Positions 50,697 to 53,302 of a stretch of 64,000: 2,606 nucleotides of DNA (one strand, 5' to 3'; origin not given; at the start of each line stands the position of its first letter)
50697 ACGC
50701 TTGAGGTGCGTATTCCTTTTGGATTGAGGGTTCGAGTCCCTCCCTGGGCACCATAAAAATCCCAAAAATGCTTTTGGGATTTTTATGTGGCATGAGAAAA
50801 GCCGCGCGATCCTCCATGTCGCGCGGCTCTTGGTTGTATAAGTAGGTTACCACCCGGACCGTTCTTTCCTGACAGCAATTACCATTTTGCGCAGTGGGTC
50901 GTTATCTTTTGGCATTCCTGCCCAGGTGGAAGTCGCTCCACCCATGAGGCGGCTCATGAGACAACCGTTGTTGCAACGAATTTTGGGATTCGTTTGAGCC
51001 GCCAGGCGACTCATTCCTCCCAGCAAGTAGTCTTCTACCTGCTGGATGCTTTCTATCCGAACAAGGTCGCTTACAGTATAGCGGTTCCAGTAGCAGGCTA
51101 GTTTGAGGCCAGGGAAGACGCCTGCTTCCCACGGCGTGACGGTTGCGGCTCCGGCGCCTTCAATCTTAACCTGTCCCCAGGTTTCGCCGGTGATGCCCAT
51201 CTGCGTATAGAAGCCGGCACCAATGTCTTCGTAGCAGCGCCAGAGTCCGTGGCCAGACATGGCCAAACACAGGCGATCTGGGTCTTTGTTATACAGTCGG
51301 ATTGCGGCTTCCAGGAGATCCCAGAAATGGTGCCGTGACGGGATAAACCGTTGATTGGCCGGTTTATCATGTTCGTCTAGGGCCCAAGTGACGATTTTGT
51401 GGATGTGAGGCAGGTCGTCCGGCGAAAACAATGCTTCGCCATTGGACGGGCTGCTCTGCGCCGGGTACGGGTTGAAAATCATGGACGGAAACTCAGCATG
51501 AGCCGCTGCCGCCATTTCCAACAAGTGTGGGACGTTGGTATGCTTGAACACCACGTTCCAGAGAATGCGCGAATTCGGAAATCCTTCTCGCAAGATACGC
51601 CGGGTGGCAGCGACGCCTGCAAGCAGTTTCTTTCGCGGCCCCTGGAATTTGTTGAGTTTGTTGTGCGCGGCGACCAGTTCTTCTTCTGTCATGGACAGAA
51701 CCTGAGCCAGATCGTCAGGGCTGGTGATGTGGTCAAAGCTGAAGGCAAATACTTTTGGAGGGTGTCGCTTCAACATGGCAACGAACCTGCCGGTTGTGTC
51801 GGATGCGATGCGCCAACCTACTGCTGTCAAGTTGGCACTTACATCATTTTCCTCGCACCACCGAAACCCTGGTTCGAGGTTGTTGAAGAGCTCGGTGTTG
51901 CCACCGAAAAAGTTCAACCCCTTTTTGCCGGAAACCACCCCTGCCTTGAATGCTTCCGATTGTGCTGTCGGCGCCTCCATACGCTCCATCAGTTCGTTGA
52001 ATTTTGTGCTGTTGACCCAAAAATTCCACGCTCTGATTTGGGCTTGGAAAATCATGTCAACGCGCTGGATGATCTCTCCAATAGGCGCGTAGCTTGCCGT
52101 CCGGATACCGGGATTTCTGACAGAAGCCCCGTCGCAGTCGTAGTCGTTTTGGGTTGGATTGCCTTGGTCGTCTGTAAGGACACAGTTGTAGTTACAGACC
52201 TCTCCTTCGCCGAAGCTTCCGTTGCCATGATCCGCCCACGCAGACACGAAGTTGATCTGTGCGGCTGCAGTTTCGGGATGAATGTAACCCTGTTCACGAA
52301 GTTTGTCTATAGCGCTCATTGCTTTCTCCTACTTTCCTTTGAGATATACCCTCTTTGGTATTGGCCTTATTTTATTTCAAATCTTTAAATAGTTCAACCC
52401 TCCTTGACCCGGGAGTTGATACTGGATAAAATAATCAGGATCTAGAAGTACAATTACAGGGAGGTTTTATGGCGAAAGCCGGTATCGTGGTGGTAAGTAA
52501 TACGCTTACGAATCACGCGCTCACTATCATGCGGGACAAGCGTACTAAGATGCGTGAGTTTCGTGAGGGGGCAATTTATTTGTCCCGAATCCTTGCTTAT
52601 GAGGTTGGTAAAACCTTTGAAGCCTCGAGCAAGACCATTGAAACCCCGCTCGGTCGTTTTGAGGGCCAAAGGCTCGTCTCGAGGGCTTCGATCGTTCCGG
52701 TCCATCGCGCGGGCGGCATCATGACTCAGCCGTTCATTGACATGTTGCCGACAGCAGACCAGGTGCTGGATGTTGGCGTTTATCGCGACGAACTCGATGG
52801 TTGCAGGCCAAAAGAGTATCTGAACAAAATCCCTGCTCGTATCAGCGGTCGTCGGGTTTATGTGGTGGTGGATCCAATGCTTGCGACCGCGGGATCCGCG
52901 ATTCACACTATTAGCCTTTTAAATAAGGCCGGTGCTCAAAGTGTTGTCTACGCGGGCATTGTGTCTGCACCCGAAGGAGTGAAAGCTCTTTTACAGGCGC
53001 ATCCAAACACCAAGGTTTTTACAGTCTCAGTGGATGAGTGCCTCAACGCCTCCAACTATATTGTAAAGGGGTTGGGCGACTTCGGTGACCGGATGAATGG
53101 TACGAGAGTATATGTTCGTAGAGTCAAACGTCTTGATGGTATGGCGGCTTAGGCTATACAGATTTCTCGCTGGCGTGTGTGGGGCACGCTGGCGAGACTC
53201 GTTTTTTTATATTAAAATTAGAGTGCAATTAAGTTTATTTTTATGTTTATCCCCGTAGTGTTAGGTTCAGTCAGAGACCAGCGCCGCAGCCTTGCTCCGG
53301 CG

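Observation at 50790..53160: GC-rich two-gene island: 490-aa Cys-motif hypothetical protein divergent from upp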

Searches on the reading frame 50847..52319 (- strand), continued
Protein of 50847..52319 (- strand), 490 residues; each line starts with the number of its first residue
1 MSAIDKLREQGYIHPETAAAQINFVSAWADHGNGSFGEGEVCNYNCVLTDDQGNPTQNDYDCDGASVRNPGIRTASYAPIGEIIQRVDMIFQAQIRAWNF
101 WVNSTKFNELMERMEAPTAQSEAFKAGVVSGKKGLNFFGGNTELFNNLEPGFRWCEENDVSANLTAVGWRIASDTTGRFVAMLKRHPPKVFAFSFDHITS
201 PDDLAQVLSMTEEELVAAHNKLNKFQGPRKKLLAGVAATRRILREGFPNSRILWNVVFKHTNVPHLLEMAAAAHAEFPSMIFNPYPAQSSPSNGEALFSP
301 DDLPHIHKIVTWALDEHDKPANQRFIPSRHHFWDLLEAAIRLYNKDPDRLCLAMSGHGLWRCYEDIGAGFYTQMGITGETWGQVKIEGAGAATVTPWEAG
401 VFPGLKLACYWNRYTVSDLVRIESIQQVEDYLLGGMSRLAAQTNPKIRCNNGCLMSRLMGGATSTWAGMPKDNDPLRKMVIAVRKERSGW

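Call 100: search_protein_families(library=ncbifam, proteins=[L041:7440-7988:+, L044:7434-7997:+, L041:4985-6004:+, L044:4937-6004:+, L041:4173-4988:+, L044:4126-4944:+, L026:20-514:+, L040:893-2209:+, L037:3437-4492:+, L044:8119-9000:+], max_evalue=0.0001)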
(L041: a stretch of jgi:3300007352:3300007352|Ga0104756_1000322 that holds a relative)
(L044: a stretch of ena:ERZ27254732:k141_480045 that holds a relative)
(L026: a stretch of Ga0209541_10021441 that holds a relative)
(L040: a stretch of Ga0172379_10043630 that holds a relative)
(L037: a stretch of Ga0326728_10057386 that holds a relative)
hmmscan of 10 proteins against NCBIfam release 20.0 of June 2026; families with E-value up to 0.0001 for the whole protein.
L041:7440-7988:+ (182 aa): 16 families
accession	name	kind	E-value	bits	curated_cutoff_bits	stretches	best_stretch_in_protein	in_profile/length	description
NF005592.0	PRK07322.1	subfamily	3.4e-51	173.2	143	1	1-181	1-178/180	adenine phosphoribosyltransferase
NF004689.0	PRK06031.1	equivalog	4.9e-16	58.7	175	1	34-167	65-199/233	phosphoribosyltransferase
NF002636.0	PRK02304.1-5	equivalog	4.4e-09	36.1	125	1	31-158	32-153/176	adenine phosphoribosyltransferase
NF002633.0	PRK02304.1-2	equivalog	6.6e-09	35.8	224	1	31-156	26-145/172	adenine phosphoribosyltransferase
TIGR00336.1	pyrE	equivalog_domain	1.1e-08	35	106.8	0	118-160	104-146/173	orotate phosphoribosyltransferase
TIGR01090.1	apt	equivalog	3.1e-08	33.9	185.85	1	30-158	23-145/169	adenine phosphoribosyltransferase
TIGR01743.1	purR_Bsub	equivalog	6.5e-08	31.9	258.7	1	31-174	106-245/268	pur operon repressor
NF002635.0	PRK02304.1-4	subfamily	1.4e-07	31.3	146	1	36-173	37-166/188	adenine phosphoribosyltransferase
TIGR01367.1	pyrE_Therm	equivalog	2e-07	30.8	150.25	0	118-159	101-142/187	orotate phosphoribosyltransferase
NF006328.0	PRK08558.1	equivalog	3.7e-07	30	184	1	23-170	81-225/238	adenine phosphoribosyltransferase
NF040646.1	HPT_Archaea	equivalog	5.6e-07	29.3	200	1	38-172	39-164/184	hypoxanthine/guanine phosphoribosyltransferase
NF002620.0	PRK02277.1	subfamily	6.7e-06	25.9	115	1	40-170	75-188/201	orotate phosphoribosyltransferase-like protein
NF002634.0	PRK02304.1-3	equivalog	8.6e-06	25.5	170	1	32-155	34-151/182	adenine phosphoribosyltransferase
NF009211.0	PRK12560.1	equivalog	8.8e-06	25.6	188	1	41-153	40-145/187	adenine phosphoribosyltransferase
TIGR00201.1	comF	subfamily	3.6e-05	23.8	233.55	0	120-157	150-187/190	ComF family protein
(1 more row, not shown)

L044:7434-7997:+ (187 aa): 18 families
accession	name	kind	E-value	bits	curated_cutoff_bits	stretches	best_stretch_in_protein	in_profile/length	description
NF005592.0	PRK07322.1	subfamily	2.2e-52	177.1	143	1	1-184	1-179/180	adenine phosphoribosyltransferase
NF004689.0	PRK06031.1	equivalog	3e-19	69.2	175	1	15-169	44-199/233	phosphoribosyltransferase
TIGR00336.1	pyrE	equivalog_domain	2.6e-12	46.8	106.8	1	120-165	104-149/173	orotate phosphoribosyltransferase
NF040646.1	HPT_Archaea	equivalog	2.4e-10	40.3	200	1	41-173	38-163/184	hypoxanthine/guanine phosphoribosyltransferase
TIGR01367.1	pyrE_Therm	equivalog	4e-10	39.6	150.25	0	123-166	104-147/187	orotate phosphoribosyltransferase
NF002635.0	PRK02304.1-4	subfamily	5.8e-10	39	146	1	41-172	38-163/188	adenine phosphoribosyltransferase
NF002636.0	PRK02304.1-5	equivalog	6.3e-10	38.8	125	1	31-162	32-155/176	adenine phosphoribosyltransferase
TIGR01090.1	apt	equivalog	8.2e-10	39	185.85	1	30-161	23-146/169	adenine phosphoribosyltransferase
NF009211.0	PRK12560.1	equivalog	9.5e-10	38.6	188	1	49-164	45-154/187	adenine phosphoribosyltransferase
TIGR01743.1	purR_Bsub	equivalog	1.3e-09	37.5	258.7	1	53-166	126-236/268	pur operon repressor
NF006328.0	PRK08558.1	equivalog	2.7e-09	37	184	1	20-171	78-224/238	adenine phosphoribosyltransferase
TIGR01251.1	ribP_PPkin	subfamily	1.7e-07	30.5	113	1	45-155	149-241/309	ribose-phosphate diphosphokinase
NF002633.0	PRK02304.1-2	equivalog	3.9e-07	30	224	1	34-161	29-148/172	adenine phosphoribosyltransferase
NF002095.0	PRK00934.1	equivalog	3.9e-07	29.5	296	1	48-155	149-236/287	ribose-phosphate diphosphokinase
NF002620.0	PRK02277.1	subfamily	6.2e-07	29.3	115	1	40-161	75-178/201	orotate phosphoribosyltransferase-like protein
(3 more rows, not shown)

L041:4985-6004:+ (339 aa): 6 families
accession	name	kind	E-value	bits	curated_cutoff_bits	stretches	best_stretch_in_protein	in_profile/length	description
NF005365.0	PRK06886.1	equivalog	7.5e-112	373.6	340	1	16-330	10-324/327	hypothetical protein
NF005759.0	PRK07583.1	equivalog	6.6e-23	81.1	403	1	29-310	77-355/438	cytosine deaminase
NF004636.0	PRK05985.1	subfamily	4.3e-20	71.9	408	1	25-303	50-317/398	amidohydrolase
NF005312.0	PRK06846.1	subfamily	2.5e-19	69.5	447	1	30-317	71-347/412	amidohydrolase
NF005748.0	PRK07572.1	subfamily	3.8e-19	69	438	1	30-314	54-340/426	cytosine deaminase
NF006685.0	PRK09230.1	subfamily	7.3e-17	60.9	483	1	30-310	58-340/426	cytosine deaminase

L044:4937-6004:+ (355 aa): 7 families
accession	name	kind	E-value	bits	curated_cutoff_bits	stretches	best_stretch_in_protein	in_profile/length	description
NF005365.0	PRK06886.1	equivalog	7.8e-105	350.5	340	1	46-354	18-326/327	hypothetical protein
NF005759.0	PRK07583.1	equivalog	4.8e-24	84.8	403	1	50-313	78-339/438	cytosine deaminase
NF004636.0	PRK05985.1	subfamily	2.8e-23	82.4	408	1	45-353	50-348/398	amidohydrolase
NF005748.0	PRK07572.1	subfamily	1.8e-19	70.1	438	1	41-320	45-324/426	cytosine deaminase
NF005312.0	PRK06846.1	subfamily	3.9e-17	62.2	447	1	95-354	115-362/412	amidohydrolase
NF006685.0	PRK09230.1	subfamily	1.7e-11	43.2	483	1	35-334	43-342/426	cytosine deaminase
NF005552.0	PRK07213.1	equivalog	1.8e-06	27.1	294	1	89-353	91-333/382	chlorohydrolase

L041:4173-4988:+ (271 aa): 7 families
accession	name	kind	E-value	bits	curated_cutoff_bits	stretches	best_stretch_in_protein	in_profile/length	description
NF045659.1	DiMArgaseDdahMtb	equivalog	5.9e-71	238.9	300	1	6-262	23-279/283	dimethylargininase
NF052232.1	Arg_dihydro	equivalog_domain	5.2e-63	212.8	450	1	9-262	5-263/266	arginine dihydrolase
NF052231.1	bifunc_ArgZ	exception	1.4e-60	205.3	1025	1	9-267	7-270/696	bifunctional arginine dihydrolase/ornithine cyclodeaminase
NF045658.1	DiMArgaseDdah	equivalog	5.4e-20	72.2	450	1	33-262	27-250/254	dimethylargininase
NF045660.1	DiMthArgaseDdahStm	equivalog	1.1e-18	68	340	1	29-262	21-245/249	dimethylargininase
NF002381.0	PRK01388.1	subfamily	2.2e-07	30.1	414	0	63-156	152-252/405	arginine deiminase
TIGR01078.1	arcA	equivalog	2.6e-06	26.5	489.1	0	62-152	150-247/408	arginine deiminase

L044:4126-4944:+ (272 aa): 7 families
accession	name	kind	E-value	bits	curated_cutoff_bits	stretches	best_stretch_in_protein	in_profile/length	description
NF045659.1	DiMArgaseDdahMtb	equivalog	3.1e-74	249.7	300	1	3-263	19-279/283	dimethylargininase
NF052232.1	Arg_dihydro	equivalog_domain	2e-68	230.5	450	1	9-264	4-264/266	arginine dihydrolase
NF052231.1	bifunc_ArgZ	exception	2.2e-67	227.7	1025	1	9-270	6-272/696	bifunctional arginine dihydrolase/ornithine cyclodeaminase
NF045660.1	DiMthArgaseDdahStm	equivalog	9.2e-19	68.2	340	1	23-263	15-245/249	dimethylargininase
NF045658.1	DiMArgaseDdah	equivalog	3e-14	53.4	450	1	30-263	23-250/254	dimethylargininase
NF002381.0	PRK01388.1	subfamily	1.6e-06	27.3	414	0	62-185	150-286/405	arginine deiminase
TIGR01078.1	arcA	equivalog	4.3e-05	22.5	489.1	0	56-190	143-291/408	arginine deiminase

L026:20-514:+ (164 aa): 14 families
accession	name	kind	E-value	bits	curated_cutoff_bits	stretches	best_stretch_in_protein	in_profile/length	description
NF005592.0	PRK07322.1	subfamily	1.1e-40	139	143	1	3-162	20-178/180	adenine phosphoribosyltransferase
NF004689.0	PRK06031.1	equivalog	3.8e-13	49.2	175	1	18-153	66-202/233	phosphoribosyltransferase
TIGR00336.1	pyrE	equivalog_domain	5.9e-08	32.7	106.8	1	98-160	101-164/173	orotate phosphoribosyltransferase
NF002635.0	PRK02304.1-4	subfamily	1.4e-07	31.2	146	1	18-151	36-163/188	adenine phosphoribosyltransferase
NF006328.0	PRK08558.1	equivalog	3.1e-07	30.2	184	1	12-161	87-232/238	adenine phosphoribosyltransferase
NF002636.0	PRK02304.1-5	equivalog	6e-07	29.1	125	1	103-143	115-155/176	adenine phosphoribosyltransferase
TIGR01367.1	pyrE_Therm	equivalog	7.3e-07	29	150.25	1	98-144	97-144/187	orotate phosphoribosyltransferase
NF040646.1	HPT_Archaea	equivalog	5.1e-06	26.2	200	1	19-147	37-156/184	hypoxanthine/guanine phosphoribosyltransferase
NF002633.0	PRK02304.1-2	equivalog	1.4e-05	25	224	0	14-143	26-149/172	adenine phosphoribosyltransferase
TIGR01090.1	apt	equivalog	1.9e-05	24.8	185.85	1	104-142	108-146/169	adenine phosphoribosyltransferase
TIGR01251.1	ribP_PPkin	subfamily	2.7e-05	23.3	113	1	32-141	153-246/309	ribose-phosphate diphosphokinase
NF009211.0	PRK12560.1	equivalog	3.8e-05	23.5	188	1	23-138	39-147/187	adenine phosphoribosyltransferase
NF002095.0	PRK00934.1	equivalog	4.4e-05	22.8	296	1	93-141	201-241/287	ribose-phosphate diphosphokinase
NF002634.0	PRK02304.1-3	equivalog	8.3e-05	22.4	170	0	104-142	117-155/182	adenine phosphoribosyltransferase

L040:893-2209:+ (438 aa): 32 families (the best 25 are shown)
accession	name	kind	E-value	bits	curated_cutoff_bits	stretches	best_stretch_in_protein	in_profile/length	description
NF005876.0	PRK07823.1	equivalog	4.9e-102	340.6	306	1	176-435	3-259/267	S-methyl-5'-thioadenosine phosphorylase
NF006334.0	PRK08564.1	equivalog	5.1e-96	320.9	382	1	176-437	5-266/267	S-methyl-5'-thioadenosine phosphorylase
TIGR01694.1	MTAP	equivalog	6e-88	294.2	274.85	1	181-419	2-239/240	S-methyl-5'-thioadenosine phosphorylase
NF006492.0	PRK08931.1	equivalog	8.4e-78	261.7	437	1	177-438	2-267/291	S-methyl-5'-thioadenosine phosphorylase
NF005657.0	PRK07432.1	equivalog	2.4e-68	230.4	453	1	177-438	2-268/291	S-methyl-5'-thioadenosine phosphorylase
NF002636.0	PRK02304.1-5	equivalog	4.2e-68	228.3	125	1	3-171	8-176/176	adenine phosphoribosyltransferase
NF002633.0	PRK02304.1-2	equivalog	1.2e-67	227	224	1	3-172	2-171/172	adenine phosphoribosyltransferase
NF002634.0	PRK02304.1-3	equivalog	2.2e-65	219.7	170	1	3-165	9-171/182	adenine phosphoribosyltransferase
TIGR01090.1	apt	equivalog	8.2e-65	218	185.85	1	4-171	1-169/169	adenine phosphoribosyltransferase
NF006599.0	PRK09136.1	equivalog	2.5e-58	197.2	223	1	181-419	4-245/247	S-methyl-5'-thioinosine phosphorylase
NF002632.0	PRK02304.1-1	equivalog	2.9e-55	186.8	243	1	4-166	11-173/183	adenine phosphoribosyltransferase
NF009211.0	PRK12560.1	equivalog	3.3e-33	115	188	1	3-172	5-177/187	adenine phosphoribosyltransferase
NF006054.0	PRK08202.1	equivalog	1.1e-27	97.3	218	1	244-420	97-273/274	purine-nucleoside phosphorylase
TIGR01697.1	PNPH-PUNA-XAPA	subfamily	4.9e-25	88.3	197.1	1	211-418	41-246/247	inosine/guanosine/xanthosine phosphorylase family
TIGR01700.1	PNPH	equivalog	8.7e-20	71.2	293.35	1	212-418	42-248/249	purine nucleoside phosphorylase I, inosine and guanosine-specific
NF005592.0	PRK07322.1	subfamily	2.9e-11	43.1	143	1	27-149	31-157/180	adenine phosphoribosyltransferase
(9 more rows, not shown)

L037:3437-4492:+ (352 aa): 30 families (the best 25 are shown)
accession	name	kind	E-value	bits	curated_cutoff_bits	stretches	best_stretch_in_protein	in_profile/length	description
TIGR00857.1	pyrC_multi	subfamily_domain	3.7e-80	269.9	279.05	2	130-338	194-412/412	dihydroorotase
NF002668.0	PRK02382.1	equivalog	1e-65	222.2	452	2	129-351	201-427/436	dihydroorotase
NF003271.0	PRK04250.1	equivalog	4.2e-65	220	405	2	131-343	184-396/407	dihydroorotase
NF005751.0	PRK07575.1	equivalog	5.8e-65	219.5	529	2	141-341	218-426/440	dihydroorotase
NF006559.0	PRK09060.1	equivalog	4.7e-63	213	482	2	140-351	219-437/444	dihydroorotase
NF006841.0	PRK09357.2-2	equivalog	3.7e-55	187.3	640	2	130-336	202-418/421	dihydroorotase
NF006836.0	PRK09357.1-1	equivalog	6.5e-54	183.3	538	2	131-340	208-429/432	dihydroorotase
NF006837.0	PRK09357.1-2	equivalog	8.6e-53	179.4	575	2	132-339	209-426/428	dihydroorotase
NF006688.0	PRK09236.1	equivalog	7e-51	173.4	535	2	141-342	222-433/444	dihydroorotase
NF006844.0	PRK09357.2-5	equivalog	1.2e-49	169.5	701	2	127-337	204-422/422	dihydroorotase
NF006842.0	PRK09357.2-3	equivalog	1e-47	162.8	695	2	151-332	242-435/440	dihydroorotase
NF006845.0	PRK09357.2-6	equivalog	4.1e-47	160.8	728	2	132-337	210-427/428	dihydroorotase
TIGR03178.1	allantoinase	equivalog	6.3e-46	157.1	357.85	2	131-344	210-434/441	allantoinase AllB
NF006839.0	PRK09357.1-4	equivalog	5.4e-45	153.8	576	2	132-335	207-420/422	dihydroorotase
NF006843.0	PRK09357.2-4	equivalog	2.6e-43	148.5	786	2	131-338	207-423/431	dihydroorotase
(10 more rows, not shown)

L044:8119-9000:+ (294 aa): 0 families

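Call 101: search_solved_structures(query=L024:8110-9111:+, max_evalue=0.00001)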
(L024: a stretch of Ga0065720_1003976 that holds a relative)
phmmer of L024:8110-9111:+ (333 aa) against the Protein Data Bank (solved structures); distinct sequences matched with E-value up to 0.00001: 31.
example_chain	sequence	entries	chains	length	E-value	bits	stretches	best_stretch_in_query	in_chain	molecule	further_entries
1t9k_A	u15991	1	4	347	2.2e-69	237.4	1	8-327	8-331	Probable methylthioribose-1-phosphate isomerase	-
2yrf_A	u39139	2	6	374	3.4e-65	223.6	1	9-330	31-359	Methylthioribose-1-phosphate isomerase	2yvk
1t5o_A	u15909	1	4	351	6.3e-65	222.7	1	10-327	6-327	Translation initiation factor eIF2B, subunit delta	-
6a34_A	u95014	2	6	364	4.7e-64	219.9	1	9-327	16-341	Putative methylthioribose-1-phosphate isomerase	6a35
4ldq_A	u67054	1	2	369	2.4e-52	181.4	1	16-325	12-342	Methylthioribose-1-phosphate isomerase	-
4ldr_A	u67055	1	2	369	1.4e-51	178.9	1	16-325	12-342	Methylthioribose-1-phosphate isomerase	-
2a0u_A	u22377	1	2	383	8.6e-51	176.3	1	10-326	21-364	initiation factor 2B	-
5yfj_A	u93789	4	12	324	2.7e-26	95.8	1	37-327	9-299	Ribose 1,5-bisphosphate isomerase | Ribose-1,5-bisphosphate isomerase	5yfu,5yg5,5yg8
5yft_A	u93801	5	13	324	1.4e-25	93.6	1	37-327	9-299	Ribose 1,5-bisphosphate isomerase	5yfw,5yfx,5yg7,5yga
5yfs_A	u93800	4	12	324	6e-25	91.4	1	37-327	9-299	Ribose 1,5-bisphosphate isomerase | Ribose-1,5-bisphosphate isomerase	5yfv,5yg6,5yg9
1w2w_B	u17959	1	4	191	5.3e-24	88.3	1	181-292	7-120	5-METHYLTHIORIBOSE-1-PHOSPHATE ISOMERASE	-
3a11_A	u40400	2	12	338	1.6e-22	83.5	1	37-327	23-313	Translation initiation factor eIF-2B, delta subunit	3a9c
3vm6_A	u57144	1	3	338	3.4e-21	79.1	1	37-327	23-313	Translation initiation factor eIF-2B, delta subunit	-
1w2w_A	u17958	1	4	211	3.8e-14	55.9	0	16-79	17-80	5-METHYLTHIORIBOSE-1-PHOSPHATE ISOMERASE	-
9y3p_F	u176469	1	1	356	3.7e-09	39.6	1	168-327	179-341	Translation initiation factor eIF2B subunit delta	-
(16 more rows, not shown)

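Call 102: search_solved_structures(query=L020:11880-12986:-, max_evalue=0.00001)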
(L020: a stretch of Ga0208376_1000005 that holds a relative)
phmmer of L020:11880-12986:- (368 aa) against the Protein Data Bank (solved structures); distinct sequences matched with E-value up to 0.00001: 1.
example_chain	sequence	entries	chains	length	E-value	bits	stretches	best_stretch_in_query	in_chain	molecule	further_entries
2ioj_A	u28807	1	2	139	5.6e-29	104.5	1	215-350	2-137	Hypothetical protein AF_1212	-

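Call 103: search_solved_structures(query=L015:2028-2936:-, max_evalue=0.00001)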
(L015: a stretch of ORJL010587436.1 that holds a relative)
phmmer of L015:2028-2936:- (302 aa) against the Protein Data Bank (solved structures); distinct sequences matched with E-value up to 0.00001: 0.

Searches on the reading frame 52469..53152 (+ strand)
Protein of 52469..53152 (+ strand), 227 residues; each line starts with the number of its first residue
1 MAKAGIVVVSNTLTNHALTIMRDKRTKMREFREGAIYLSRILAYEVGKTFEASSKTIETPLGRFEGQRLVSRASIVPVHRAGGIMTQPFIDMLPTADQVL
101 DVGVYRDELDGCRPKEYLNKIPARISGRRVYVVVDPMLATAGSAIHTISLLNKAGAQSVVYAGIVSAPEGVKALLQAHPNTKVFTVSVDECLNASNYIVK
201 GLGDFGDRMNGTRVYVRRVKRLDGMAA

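Call 4: search_protein_families(library=pfam, proteins=[window:52469-53152:+], max_evalue=1)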
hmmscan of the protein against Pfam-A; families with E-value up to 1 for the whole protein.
window:52469-53152:+ (227 aa): 4 families
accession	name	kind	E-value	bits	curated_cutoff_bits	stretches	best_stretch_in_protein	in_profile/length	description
PF14681.12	UPRTase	-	2.7e-53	180.9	27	1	9-212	2-206/206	Uracil phosphoribosyltransferase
PF00156.33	Pribosyltran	-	0.0022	17.7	26.3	1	127-172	87-131/158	Phosphoribosyl transferase domain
PF11128.13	Nucleocap_ssRNA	-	0.055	13.7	25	1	115-212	22-116/179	Plant viral coat protein nucleocapsid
PF00465.25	Fe-ADH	-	0.09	12.8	31.3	1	119-169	12-65/168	Iron-containing alcohol dehydrogenase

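Call 5: search_protein_families(library=ncbifam, proteins=[window:52469-53152:+], max_evalue=1)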
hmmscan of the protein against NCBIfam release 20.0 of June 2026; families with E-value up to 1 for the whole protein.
window:52469-53152:+ (227 aa): 19 families
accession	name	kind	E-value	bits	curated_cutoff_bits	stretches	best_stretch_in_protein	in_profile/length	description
NF001097.0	PRK00129.1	equivalog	2.9e-60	203.6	114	1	6-212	4-208/209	uracil phosphoribosyltransferase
TIGR01091.1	upp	equivalog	3.3e-54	183.7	208.35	1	6-212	2-206/207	uracil phosphoribosyltransferase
NF002634.0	PRK02304.1-3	equivalog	0.00038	20.2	170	1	126-186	117-176/182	adenine phosphoribosyltransferase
TIGR01251.1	ribP_PPkin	subfamily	0.00058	18.9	113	1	124-162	207-244/309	ribose-phosphate diphosphokinase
TIGR01090.1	apt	equivalog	0.00072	19.7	185.85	1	127-166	109-147/169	adenine phosphoribosyltransferase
NF002095.0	PRK00934.1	equivalog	0.00091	18.4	296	1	125-163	203-240/287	ribose-phosphate diphosphokinase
NF002844.0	PRK03092.1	equivalog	0.0031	16.8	438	1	120-168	216-266/326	ribose-phosphate diphosphokinase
NF002636.0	PRK02304.1-5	equivalog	0.0078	15.7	125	1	128-165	117-154/176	adenine phosphoribosyltransferase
TIGR01367.1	pyrE_Therm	equivalog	0.017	14.8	150.25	1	131-173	108-150/187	orotate phosphoribosyltransferase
NF002633.0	PRK02304.1-2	equivalog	0.049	13.4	224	1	126-164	110-147/172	adenine phosphoribosyltransferase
NF002618.0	PRK02269.1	equivalog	0.062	12.9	460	1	110-164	201-252/321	ribose-phosphate diphosphokinase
NF002320.0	PRK01259.1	subfamily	0.067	12.5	297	1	125-161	212-247/316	ribose-phosphate diphosphokinase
NF041833.1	Fe_ADH_ErcA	equivalog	0.086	11.9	550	1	123-170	26-73/382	alcohol dehydrogenase-like regulatory protein ErcA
NF009211.0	PRK12560.1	equivalog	0.09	12.6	188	1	116-157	106-143/187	adenine phosphoribosyltransferase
NF004689.0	PRK06031.1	equivalog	0.098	11.9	175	1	124-172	151-198/233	phosphoribosyltransferase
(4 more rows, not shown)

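Call 89: search_protein_families(library=padloc, proteins=[window:52469-53152:+], max_evalue=0.01)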
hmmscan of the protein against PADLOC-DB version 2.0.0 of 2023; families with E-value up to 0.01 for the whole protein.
window:52469-53152:+ (227 aa): 0 families
